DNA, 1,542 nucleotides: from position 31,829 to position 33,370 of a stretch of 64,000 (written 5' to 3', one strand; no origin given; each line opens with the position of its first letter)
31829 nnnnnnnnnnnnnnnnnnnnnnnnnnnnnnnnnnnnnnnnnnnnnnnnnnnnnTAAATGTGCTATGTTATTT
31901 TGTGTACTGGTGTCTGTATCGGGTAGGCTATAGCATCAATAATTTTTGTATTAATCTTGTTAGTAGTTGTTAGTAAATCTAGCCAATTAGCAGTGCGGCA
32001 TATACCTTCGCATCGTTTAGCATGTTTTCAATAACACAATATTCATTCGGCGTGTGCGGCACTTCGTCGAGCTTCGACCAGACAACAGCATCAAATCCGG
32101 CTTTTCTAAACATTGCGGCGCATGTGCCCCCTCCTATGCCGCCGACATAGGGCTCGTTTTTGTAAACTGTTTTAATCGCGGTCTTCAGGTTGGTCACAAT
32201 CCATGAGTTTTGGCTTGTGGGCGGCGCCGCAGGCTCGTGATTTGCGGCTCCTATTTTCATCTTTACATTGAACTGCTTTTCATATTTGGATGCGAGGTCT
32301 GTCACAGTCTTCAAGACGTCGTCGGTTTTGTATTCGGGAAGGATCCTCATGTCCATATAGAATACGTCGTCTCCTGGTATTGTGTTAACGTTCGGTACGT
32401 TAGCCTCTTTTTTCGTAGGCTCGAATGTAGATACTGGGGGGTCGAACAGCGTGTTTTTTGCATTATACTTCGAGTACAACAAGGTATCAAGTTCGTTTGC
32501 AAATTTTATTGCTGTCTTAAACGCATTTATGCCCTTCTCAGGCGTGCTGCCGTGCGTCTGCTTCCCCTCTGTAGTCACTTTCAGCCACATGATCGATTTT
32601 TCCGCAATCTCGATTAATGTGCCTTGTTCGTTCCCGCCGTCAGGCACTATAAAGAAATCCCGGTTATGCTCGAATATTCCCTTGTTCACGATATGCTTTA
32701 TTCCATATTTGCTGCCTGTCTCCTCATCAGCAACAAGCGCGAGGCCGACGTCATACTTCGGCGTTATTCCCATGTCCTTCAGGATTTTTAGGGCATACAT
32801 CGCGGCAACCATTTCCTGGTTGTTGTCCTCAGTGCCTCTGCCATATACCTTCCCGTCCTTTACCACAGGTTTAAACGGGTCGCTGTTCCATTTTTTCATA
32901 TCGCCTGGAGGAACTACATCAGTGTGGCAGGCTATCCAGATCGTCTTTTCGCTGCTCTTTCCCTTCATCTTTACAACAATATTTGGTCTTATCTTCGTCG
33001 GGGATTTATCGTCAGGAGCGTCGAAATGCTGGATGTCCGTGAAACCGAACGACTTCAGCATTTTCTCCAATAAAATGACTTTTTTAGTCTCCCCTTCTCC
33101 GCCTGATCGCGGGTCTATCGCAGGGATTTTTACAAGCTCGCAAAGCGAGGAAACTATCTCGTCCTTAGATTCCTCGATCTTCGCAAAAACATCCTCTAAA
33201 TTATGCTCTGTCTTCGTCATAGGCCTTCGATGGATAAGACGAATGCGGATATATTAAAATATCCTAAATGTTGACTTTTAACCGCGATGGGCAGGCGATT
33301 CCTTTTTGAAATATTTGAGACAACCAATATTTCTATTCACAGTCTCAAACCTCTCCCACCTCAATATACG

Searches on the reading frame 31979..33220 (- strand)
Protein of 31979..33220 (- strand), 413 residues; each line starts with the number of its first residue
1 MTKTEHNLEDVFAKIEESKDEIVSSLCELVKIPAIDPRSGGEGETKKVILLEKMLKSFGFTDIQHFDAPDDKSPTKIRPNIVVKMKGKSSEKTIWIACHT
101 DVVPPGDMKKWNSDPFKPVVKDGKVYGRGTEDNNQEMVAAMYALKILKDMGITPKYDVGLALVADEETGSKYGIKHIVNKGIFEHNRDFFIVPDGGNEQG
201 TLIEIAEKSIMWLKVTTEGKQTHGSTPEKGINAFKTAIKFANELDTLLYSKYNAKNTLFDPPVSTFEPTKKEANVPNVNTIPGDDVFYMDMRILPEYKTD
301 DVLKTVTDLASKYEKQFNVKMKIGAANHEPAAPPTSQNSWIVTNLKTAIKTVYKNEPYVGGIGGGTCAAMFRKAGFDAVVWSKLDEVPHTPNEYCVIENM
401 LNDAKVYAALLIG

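Call 15: search_protein_families(library=pfam, proteins=[window:31979-33220:-], max_evalue=0.00001)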
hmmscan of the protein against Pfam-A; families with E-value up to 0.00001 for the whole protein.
window:31979-33220:- (413 aa): 3 families
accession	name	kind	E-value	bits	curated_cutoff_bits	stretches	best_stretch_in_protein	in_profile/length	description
PF01546.33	Peptidase_M20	-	1.5e-33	116.9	24.6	1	96-411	2-204/206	Peptidase family M20/M25/M40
PF07687.19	M20_dimer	-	5.5e-19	68.5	21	1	205-315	1-104/107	Peptidase dimerisation domain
PF04389.22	Peptidase_M28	-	3.1e-08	34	21.3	1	80-205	1-104/193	Peptidase family M28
